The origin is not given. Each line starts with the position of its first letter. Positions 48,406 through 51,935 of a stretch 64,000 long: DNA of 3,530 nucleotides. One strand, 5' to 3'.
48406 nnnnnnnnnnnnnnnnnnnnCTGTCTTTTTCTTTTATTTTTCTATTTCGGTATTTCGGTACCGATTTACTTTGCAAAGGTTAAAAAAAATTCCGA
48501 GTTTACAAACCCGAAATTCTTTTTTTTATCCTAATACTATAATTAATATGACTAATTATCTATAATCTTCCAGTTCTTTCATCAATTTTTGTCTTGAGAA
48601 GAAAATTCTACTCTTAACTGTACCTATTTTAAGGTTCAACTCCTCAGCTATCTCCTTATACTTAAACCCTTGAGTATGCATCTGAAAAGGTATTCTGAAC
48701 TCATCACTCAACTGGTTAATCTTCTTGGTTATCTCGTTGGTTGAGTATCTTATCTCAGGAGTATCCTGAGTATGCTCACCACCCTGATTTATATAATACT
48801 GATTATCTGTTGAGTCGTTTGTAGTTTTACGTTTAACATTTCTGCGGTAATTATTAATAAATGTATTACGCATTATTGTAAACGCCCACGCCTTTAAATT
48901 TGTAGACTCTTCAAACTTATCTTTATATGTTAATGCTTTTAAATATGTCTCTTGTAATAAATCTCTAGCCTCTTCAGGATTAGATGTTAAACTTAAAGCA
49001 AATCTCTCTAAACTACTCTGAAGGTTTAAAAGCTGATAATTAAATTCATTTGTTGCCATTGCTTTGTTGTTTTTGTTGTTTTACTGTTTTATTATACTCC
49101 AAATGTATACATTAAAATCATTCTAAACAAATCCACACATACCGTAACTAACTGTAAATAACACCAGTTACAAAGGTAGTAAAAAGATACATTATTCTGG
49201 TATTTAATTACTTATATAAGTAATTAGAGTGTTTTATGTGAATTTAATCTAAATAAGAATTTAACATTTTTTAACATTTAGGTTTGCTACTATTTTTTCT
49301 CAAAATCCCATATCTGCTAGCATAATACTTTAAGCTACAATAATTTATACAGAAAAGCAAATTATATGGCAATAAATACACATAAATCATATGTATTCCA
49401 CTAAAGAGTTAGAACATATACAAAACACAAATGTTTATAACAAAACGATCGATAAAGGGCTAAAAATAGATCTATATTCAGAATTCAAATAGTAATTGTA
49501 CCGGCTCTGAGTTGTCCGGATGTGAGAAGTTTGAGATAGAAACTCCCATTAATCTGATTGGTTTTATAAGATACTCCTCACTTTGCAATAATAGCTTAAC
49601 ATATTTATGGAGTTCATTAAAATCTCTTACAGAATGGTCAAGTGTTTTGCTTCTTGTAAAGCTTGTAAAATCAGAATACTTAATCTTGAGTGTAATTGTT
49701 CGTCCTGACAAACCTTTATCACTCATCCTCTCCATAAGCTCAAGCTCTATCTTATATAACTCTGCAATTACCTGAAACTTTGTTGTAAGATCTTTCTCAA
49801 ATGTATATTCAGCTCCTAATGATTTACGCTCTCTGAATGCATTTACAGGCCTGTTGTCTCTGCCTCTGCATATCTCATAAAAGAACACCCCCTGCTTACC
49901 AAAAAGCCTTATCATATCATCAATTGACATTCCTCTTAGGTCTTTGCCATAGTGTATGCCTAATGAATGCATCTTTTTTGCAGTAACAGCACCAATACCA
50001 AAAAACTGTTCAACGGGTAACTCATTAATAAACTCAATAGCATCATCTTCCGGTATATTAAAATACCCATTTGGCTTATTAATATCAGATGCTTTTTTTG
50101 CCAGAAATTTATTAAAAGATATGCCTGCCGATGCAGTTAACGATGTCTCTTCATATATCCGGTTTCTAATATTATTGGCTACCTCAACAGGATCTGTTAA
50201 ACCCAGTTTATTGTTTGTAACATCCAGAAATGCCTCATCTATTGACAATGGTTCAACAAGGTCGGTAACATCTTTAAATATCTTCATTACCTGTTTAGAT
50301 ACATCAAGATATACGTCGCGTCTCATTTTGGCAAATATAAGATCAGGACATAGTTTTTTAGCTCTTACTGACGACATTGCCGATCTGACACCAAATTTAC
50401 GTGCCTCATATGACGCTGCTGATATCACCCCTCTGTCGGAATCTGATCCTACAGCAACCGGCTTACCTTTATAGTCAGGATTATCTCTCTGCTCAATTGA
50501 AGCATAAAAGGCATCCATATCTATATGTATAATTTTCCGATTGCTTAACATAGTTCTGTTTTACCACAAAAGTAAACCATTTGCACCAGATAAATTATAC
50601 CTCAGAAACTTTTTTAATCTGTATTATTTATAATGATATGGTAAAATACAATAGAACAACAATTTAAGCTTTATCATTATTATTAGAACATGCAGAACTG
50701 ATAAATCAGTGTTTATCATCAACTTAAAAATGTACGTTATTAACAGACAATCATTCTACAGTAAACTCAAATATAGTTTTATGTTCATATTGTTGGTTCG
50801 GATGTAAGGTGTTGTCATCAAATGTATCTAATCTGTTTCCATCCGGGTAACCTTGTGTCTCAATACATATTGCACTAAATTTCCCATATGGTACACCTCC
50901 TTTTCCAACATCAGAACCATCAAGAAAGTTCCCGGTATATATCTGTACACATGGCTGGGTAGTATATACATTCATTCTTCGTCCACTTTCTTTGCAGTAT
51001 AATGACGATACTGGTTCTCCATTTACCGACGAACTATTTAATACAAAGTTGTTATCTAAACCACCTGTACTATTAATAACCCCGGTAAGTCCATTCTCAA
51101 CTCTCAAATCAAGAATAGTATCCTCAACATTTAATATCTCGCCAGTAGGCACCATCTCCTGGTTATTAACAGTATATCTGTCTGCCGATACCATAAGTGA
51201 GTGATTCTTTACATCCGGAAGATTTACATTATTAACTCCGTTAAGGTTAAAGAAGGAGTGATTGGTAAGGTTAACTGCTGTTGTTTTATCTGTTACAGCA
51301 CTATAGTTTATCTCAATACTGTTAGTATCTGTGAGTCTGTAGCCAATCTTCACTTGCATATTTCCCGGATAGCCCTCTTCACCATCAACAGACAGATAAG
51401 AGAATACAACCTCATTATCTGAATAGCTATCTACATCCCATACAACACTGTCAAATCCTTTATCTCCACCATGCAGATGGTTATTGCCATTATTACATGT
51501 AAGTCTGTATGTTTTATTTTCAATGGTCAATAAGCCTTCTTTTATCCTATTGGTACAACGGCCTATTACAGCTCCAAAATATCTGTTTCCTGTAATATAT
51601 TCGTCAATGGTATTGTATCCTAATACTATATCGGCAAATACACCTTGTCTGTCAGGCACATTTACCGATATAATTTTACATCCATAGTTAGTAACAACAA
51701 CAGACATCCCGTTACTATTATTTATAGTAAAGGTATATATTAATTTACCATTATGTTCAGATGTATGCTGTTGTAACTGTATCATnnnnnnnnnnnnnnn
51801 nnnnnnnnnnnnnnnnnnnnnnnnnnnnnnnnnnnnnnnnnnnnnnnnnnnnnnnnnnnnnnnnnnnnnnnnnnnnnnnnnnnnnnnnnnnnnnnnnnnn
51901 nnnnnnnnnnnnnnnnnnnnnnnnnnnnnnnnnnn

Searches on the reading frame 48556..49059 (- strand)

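Call 82: search_protein_families(library=pfam, proteins=[window:48556-49059:-], max_evalue=0.001)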
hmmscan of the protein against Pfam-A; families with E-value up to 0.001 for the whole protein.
window:48556-49059:- (167 aa): 6 families
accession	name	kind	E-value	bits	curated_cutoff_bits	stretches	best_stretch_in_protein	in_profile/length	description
PF04542.20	Sigma70_r2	-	2e-13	50.3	24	1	14-75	6-69/71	Sigma-70 region 2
PF08281.18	Sigma70_r4_2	-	3.4e-12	46.2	25.7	1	109-159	3-54/54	Sigma-70, region 4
PF07638.17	Sigma70_ECF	-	1.6e-07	31.8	21.1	1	26-164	44-184/185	ECF sigma factor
PF04545.22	Sigma70_r4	-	1.7e-05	24.6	24.1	1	130-159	19-48/50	Sigma-70, region 4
PF22029.2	PhyR_sigma2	-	0.00046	20.6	27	1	17-63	8-54/55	Sigma2 domain of PhyR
PF00196.25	GerE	-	0.00052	20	23.5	0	125-150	11-36/57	Bacterial regulatory proteins, luxR family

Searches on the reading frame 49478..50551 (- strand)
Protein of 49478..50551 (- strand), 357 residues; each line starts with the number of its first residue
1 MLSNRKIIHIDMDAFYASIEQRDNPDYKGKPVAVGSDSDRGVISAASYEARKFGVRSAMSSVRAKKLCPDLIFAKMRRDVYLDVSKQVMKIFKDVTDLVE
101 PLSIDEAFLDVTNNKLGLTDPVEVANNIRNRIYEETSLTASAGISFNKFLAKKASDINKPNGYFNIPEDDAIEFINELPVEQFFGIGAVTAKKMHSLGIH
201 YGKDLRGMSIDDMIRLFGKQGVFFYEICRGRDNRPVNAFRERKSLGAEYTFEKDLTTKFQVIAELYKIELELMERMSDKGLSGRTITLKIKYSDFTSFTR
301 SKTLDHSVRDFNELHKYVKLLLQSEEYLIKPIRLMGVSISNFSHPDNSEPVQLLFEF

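Call 82: search_protein_families(library=pfam, proteins=[window:49478-50551:-], max_evalue=0.001)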
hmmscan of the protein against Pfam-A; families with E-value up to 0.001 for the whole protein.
window:49478-50551:- (357 aa): 4 families
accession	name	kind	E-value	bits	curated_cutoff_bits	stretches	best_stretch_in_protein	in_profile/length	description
PF00817.25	IMS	-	1.5e-52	177.9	23.2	1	10-156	1-148/148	impB/mucB/samB family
PF11799.13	IMS_C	-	1.5e-24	87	20.7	1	242-352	1-106/109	impB/mucB/samB family C-terminal domain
PF11798.14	IMS_HHH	-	7.3e-07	29.5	24.4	1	169-199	2-32/32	IMS family HHH motif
PF21999.2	IMS_HHH_1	-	9.1e-07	29.7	27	1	185-232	5-53/53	DNA polymerase-iota, thumb domain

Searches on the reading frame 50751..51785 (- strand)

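Call 82: search_protein_families(library=pfam, proteins=[window:50751-51785:-], max_evalue=0.001)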
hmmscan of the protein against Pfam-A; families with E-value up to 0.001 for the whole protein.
window:50751-51785:- (344 aa): 1 family
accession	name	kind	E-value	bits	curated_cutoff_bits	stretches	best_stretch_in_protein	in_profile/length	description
PF01263.26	Aldose_epim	-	4.5e-76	256.5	27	1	18-339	2-298/299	Aldose 1-epimerase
